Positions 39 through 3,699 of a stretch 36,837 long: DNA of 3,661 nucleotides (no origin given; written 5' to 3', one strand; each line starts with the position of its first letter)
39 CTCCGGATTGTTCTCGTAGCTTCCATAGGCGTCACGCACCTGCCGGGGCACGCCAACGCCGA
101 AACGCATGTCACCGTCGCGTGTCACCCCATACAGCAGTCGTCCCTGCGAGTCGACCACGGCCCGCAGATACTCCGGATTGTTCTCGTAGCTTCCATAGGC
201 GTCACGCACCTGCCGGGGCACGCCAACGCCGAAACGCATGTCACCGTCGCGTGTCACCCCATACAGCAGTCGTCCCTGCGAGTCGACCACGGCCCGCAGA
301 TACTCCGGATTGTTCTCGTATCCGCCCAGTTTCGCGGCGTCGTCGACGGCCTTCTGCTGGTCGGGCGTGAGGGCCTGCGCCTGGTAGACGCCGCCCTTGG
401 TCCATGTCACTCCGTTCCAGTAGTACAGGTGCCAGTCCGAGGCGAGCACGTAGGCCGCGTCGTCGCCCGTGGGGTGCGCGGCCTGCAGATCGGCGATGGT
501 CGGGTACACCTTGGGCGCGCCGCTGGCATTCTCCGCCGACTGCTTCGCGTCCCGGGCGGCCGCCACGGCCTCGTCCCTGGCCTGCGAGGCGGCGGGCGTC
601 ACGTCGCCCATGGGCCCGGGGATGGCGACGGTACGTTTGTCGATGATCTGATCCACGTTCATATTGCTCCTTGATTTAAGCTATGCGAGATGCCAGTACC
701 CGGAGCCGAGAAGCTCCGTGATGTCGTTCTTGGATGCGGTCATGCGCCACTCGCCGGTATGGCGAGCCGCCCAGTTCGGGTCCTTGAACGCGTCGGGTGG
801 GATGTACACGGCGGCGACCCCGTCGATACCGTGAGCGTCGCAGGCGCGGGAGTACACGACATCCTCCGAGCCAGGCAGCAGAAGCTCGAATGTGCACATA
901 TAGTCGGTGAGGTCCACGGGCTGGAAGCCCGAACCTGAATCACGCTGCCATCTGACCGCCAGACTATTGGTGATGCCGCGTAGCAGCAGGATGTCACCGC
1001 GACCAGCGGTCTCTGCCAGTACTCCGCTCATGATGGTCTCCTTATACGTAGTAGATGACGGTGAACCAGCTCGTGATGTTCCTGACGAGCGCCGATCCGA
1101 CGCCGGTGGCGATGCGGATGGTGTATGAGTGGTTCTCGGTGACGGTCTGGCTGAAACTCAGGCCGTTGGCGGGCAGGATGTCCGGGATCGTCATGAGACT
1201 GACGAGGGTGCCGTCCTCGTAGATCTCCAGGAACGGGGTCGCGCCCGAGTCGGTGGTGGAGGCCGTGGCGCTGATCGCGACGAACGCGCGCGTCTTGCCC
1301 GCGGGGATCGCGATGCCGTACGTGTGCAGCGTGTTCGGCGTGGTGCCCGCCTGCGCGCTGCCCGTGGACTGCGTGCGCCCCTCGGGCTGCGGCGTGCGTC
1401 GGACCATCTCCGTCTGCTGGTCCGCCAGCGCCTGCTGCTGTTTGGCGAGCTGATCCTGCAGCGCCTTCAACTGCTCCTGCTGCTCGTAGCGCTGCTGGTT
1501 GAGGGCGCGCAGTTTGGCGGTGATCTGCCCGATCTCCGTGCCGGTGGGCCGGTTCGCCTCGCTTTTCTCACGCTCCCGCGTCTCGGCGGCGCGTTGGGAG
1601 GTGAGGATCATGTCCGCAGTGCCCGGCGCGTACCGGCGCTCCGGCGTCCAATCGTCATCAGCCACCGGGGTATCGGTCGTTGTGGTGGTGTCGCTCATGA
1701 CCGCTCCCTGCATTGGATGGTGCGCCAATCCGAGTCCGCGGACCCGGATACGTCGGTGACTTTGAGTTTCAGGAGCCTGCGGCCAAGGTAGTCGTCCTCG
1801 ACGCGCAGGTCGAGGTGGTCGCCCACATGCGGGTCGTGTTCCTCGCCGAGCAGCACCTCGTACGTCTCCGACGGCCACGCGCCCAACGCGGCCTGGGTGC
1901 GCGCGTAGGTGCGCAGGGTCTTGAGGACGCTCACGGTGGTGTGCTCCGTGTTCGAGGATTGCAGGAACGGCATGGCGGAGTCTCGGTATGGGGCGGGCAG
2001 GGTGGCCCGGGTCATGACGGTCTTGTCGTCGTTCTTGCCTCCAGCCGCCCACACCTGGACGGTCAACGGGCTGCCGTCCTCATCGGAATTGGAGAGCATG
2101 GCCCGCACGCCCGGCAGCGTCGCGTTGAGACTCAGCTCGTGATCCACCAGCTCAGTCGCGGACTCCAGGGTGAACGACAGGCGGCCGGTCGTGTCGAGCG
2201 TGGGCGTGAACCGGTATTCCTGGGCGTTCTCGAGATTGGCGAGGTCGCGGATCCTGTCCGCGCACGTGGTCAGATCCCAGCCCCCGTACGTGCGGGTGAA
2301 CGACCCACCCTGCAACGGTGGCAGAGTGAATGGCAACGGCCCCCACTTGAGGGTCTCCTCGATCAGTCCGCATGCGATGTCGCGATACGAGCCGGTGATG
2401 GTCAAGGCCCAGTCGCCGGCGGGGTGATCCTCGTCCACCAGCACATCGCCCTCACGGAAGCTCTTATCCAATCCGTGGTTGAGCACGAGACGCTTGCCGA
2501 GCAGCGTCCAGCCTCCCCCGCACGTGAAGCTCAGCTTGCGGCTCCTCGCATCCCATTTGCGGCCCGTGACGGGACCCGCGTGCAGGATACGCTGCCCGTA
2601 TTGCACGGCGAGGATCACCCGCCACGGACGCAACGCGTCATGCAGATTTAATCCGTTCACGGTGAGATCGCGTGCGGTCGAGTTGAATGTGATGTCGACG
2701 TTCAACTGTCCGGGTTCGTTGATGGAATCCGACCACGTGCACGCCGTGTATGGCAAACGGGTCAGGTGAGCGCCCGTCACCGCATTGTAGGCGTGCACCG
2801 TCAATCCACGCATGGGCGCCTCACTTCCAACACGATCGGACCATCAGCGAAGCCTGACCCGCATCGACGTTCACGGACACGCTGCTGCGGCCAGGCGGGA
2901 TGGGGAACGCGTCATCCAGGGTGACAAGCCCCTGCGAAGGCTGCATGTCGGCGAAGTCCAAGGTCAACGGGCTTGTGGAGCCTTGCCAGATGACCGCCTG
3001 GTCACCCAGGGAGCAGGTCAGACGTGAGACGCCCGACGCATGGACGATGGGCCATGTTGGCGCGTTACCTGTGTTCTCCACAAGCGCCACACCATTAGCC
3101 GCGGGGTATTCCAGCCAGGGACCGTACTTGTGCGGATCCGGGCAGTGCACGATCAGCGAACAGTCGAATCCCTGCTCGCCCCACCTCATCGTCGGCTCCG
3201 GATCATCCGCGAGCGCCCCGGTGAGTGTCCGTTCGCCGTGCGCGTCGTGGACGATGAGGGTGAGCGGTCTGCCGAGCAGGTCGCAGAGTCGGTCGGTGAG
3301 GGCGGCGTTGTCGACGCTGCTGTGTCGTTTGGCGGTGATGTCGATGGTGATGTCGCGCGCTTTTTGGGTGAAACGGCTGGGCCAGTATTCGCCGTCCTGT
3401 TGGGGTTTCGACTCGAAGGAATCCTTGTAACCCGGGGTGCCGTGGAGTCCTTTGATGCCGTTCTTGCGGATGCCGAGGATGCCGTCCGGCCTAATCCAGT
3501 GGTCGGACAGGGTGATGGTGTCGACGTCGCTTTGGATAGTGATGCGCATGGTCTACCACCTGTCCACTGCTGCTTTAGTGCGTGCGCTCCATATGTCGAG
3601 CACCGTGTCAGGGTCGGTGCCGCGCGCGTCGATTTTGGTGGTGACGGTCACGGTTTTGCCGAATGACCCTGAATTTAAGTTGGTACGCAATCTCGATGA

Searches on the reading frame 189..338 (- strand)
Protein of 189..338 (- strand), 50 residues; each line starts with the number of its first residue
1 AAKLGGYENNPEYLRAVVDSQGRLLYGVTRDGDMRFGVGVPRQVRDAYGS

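Call 23: search_dna_similar(query=window:189-326:-, collection=phages, mode=protein, max_evalue=1, max_rows=60)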
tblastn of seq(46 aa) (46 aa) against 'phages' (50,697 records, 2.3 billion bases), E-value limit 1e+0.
No match.

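Call 24: search_protein_families(library=phrogs, proteins=[window:189-338:-], max_evalue=10)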
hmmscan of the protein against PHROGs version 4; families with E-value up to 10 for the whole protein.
seq(50 aa): 1 family
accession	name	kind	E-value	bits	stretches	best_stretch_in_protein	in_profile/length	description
phrog_1263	-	unknown function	0.11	13.5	1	8-18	29-39/47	-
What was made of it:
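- On NPE[FYW] fibre repeat family (unnamed): PHROG phrog_1263 matches at only 13.5 bits (call 24).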

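Call 25: search_protein_families(library=pfam, proteins=[window:189-338:-], max_evalue=10)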
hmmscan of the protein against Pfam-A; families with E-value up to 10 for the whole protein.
seq(50 aa): 0 families

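Call 37: search_protein_representatives(alignment_id=A2)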
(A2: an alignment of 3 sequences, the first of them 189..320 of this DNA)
Query: 3 sequences, 44 profile positions. Proteins with E-value up to 0.001 (for the whole library): 821; up to 1e-10: 376; up to 1e-30: 24. The best 150 are listed.
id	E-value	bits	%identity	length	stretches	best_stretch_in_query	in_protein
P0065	5.7e-61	218.3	-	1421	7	3-40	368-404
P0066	5.3e-55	199.2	-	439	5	1-40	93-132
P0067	4.9e-41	154.5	-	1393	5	3-40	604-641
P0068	6.9e-40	150.8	-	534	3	3-40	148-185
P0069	3.8e-37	142.0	-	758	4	3-41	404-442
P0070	4.0e-37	142.0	-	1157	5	3-35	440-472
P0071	4.4e-37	141.8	-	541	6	3-40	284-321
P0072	5.5e-37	141.5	-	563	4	3-40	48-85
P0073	9.6e-36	137.5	-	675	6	2-40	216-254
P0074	1.9e-34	133.4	-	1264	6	1-41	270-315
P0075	8.8e-34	131.3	-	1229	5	3-40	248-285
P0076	1.1e-33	131.0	-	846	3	1-40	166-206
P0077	2.1e-33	130.0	-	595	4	3-42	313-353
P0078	2.4e-33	129.9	-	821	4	2-40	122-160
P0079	3.7e-33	129.3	-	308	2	1-42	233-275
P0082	6.1e-32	125.4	-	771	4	3-41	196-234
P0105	2.8e-27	110.4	-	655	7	4-40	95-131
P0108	4.2e-27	109.9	-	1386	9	4-39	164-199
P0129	1.6e-24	101.6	-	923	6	4-28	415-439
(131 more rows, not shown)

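Call 40: search_protein_families(library=pfam, proteins=[P0065, P0066, P0068, P0071, P0072, P0073, P0079, P0105, P0108], max_evalue=0.01)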
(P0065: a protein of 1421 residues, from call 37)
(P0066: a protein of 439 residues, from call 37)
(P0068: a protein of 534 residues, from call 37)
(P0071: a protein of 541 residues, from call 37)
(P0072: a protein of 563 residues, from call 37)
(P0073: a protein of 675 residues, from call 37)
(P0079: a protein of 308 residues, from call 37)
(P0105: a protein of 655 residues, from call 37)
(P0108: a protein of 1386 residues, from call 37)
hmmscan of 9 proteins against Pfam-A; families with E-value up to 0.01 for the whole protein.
P0065 (1421 aa): 1 family
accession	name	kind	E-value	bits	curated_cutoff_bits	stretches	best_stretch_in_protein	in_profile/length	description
PF23792.1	CD1375-like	-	0.0058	17.1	27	0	112-142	12-41/48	CD1375-like protein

P0066 (439 aa): 0 families

P0068 (534 aa): 3 families
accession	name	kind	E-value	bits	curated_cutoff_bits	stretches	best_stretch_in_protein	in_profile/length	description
PF03009.23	GDPD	-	2.2e-30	107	23.6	1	296-506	1-225/244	Glycerophosphoryl diester phosphodiesterase family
PF05687.18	BES1_N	-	3.2e-06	28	25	0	55-99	42-83/149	BES1/BZR1 plant transcription factor, N-terminal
PF11275.13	DUF3077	-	8.7e-06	26.3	21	0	177-208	22-51/77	Protein of unknown function (DUF3077)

P0071 (541 aa): 0 families

P0072 (563 aa): 2 families
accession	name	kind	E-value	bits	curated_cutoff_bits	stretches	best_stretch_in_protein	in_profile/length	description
PF16255.11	Lipase_GDSL_lke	-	6.2e-13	49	29.2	1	342-516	2-193/203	GDSL-like Lipase/Acylhydrolase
PF13472.12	Lipase_GDSL_2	-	1.6e-10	42.2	32.9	1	346-515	2-163/178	GDSL-like Lipase/Acylhydrolase family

P0073 (675 aa): 1 family
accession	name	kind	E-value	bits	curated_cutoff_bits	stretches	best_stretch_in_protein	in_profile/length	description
PF15647.12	Tox-REase-3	-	0.0073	17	25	0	415-433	77-95/102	Restriction endonuclease fold toxin 3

P0079 (308 aa): 0 families

P0105 (655 aa): 0 families

P0108 (1386 aa): 1 family
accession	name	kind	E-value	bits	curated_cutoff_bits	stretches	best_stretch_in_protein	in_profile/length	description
PF18719.7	ArlS_N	-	0.0057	17.3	27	0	151-199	45-93/140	ArlS sensor domain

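Call 41: search_protein_families(library=ncbifam, proteins=[P0066, P0071, P0073, P0079], max_evalue=0.01)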
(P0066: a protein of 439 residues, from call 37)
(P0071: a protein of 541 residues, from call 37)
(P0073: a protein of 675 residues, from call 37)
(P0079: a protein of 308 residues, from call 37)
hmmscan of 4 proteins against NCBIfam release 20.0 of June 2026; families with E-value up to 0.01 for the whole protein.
P0066 (439 aa): 1 family
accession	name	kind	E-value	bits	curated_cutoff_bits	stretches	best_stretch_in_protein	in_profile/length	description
NF011718.0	PRK15171.1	equivalog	0.0076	15.4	461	0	252-286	26-58/337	lipopolysaccharide 3-alpha-galactosyltransferase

P0071 (541 aa): 0 families

P0073 (675 aa): 0 families

P0079 (308 aa): 1 family
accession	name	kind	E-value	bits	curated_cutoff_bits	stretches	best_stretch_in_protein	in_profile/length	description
TIGR04398.1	SLAP_DUP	domain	0.0055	16.7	28.5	0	40-123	24-106/125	SLAP domain-containing protein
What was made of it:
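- On NPE[FYW] fibre repeat family (unnamed): A single unit and nine multi-unit members have no Pfam model on the repeats (calls 25, 40), and NCBIfam has none (call 41).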

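Call 75: search_protein_families(library=phrogs, proteins=[P0065, P0066, P0068, P0071, P0072, P0073, P0079, P0082, P0105, P0129], max_evalue=0.00001)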
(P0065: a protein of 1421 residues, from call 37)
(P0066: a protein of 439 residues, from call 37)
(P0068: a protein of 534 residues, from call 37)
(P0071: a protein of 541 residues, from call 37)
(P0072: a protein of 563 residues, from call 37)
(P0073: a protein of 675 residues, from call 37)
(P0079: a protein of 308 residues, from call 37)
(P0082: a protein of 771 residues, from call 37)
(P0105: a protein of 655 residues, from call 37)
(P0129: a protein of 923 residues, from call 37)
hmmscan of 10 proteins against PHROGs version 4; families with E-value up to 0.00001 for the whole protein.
P0065 (1421 aa): 2 families
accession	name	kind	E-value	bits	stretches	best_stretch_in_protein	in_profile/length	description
phrog_28731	-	unknown function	4e-12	46.3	1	638-794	424-566/790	-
phrog_9391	-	unknown function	1.1e-11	45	1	634-796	281-429/649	-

P0066 (439 aa): 0 families

P0068 (534 aa): 4 families
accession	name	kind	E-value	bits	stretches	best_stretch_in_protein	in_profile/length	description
phrog_16641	-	tail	4.8e-22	78.4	1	293-507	854-1069/1296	tail fiber protein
phrog_13515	-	other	5.1e-20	72.1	1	292-500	377-591/878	phosphodiesterase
phrog_19279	-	other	3.3e-16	59.7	1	292-427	444-579/794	phosphodiesterase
phrog_16048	-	head and packaging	3.9e-14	52.7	1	294-477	625-818/880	virion structural protein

P0071 (541 aa): 0 families

P0072 (563 aa): 0 families

P0073 (675 aa): 0 families

P0079 (308 aa): 6 families
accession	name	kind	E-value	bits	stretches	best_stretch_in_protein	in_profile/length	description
phrog_7037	-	tail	1.2e-34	121.3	1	3-159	7-168/480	tail fiber protein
phrog_19961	-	tail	1.1e-16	61.8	1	3-150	6-156/480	tail fiber protein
phrog_23632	-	unknown function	2.6e-14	54.3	1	4-148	7-153/330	-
phrog_12519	-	unknown function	3.6e-10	39.9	1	3-152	6-165/716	-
phrog_38337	-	unknown function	3.3e-08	33.6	1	4-101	11-109/622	-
phrog_27381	-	tail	3.8e-07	30.4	1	7-142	9-146/373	tail fiber protein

P0082 (771 aa): 5 families
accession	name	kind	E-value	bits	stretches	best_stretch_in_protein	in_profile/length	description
phrog_9391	-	unknown function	6.6e-26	92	2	322-526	260-450/649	-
phrog_28731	-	unknown function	1.4e-25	90.9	2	610-770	622-789/790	-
phrog_27151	-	unknown function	2e-25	89.4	2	590-770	1214-1384/1469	-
phrog_4201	-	tail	3.6e-13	50.1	1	57-177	103-234/676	tail fiber protein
phrog_19652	-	unknown function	2.6e-06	27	0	193-267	291-361/737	-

P0105 (655 aa): 0 families

P0129 (923 aa): 4 families
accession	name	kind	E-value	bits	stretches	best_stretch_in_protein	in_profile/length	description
phrog_27151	-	unknown function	7.5e-31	107.4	1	536-919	976-1334/1469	-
phrog_28731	-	unknown function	3.3e-21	76.4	1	557-921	404-738/790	-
phrog_9391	-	unknown function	9.7e-21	74.9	1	545-729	252-431/649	-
phrog_8237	-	unknown function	4.8e-07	30.8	0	461-482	6-27/60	-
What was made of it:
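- The repeat family occurs in proteins with tail-fibre N-termini (call 75).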

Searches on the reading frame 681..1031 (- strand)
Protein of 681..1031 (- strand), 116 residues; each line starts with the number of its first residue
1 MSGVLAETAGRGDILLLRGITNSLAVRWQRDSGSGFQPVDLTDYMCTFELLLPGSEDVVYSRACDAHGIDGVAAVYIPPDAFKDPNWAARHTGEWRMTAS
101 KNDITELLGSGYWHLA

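Call 19: find_encoding_contigs(protein=window:681-1031:-, flank=10000, max_places=10)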
Protein window:681-1031:- (116 aa): 1 contig read that carries it; 1 place shown.
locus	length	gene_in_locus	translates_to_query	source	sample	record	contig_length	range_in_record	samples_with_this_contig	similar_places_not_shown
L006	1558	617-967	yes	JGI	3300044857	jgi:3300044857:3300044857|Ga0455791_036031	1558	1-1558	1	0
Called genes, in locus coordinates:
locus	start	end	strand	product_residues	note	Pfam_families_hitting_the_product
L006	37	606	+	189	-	-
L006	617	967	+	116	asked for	-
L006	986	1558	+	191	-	?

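Call 26: search_protein_families(library=phrogs, proteins=[window:681-1031:-], max_evalue=0.001)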
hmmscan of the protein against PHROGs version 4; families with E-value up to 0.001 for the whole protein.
window:681-1031:- (116 aa): 0 families

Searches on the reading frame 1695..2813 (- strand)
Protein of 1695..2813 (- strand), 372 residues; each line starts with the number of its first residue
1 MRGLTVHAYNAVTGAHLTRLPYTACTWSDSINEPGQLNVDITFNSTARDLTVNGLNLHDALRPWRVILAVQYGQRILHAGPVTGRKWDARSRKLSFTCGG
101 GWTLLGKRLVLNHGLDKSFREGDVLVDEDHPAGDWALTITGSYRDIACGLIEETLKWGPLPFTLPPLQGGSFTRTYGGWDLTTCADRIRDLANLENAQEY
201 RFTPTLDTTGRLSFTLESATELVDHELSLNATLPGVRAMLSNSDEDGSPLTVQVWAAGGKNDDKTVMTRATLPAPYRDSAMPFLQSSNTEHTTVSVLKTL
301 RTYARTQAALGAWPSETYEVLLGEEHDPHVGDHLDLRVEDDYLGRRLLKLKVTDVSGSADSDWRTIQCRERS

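Call 26: search_protein_families(library=phrogs, proteins=[window:1695-2813:-], max_evalue=0.001)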
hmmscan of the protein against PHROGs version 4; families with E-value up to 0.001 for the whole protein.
window:1695-2813:- (372 aa): 1 family
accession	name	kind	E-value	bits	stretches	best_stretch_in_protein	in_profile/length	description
phrog_1885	-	tail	8.8e-42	144.1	1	4-370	15-377/1033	minor tail protein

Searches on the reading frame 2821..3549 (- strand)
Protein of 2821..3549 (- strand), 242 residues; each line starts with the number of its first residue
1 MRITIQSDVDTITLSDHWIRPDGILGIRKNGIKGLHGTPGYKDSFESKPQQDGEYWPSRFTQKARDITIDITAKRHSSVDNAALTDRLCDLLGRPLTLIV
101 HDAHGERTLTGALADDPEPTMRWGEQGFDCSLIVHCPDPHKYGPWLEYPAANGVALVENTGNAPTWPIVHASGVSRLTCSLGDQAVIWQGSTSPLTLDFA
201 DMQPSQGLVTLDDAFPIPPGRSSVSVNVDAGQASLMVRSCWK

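Call 26: search_protein_families(library=phrogs, proteins=[window:2821-3549:-], max_evalue=0.001)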
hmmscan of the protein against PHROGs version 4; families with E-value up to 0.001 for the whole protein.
window:2821-3549:- (242 aa): 2 families
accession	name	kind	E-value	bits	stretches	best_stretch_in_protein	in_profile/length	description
phrog_5577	-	tail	4.6e-18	66.6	2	21-144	28-156/295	minor tail protein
phrog_33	-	tail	6.1e-06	26.5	1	35-226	61-264/651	distal tail protein Dit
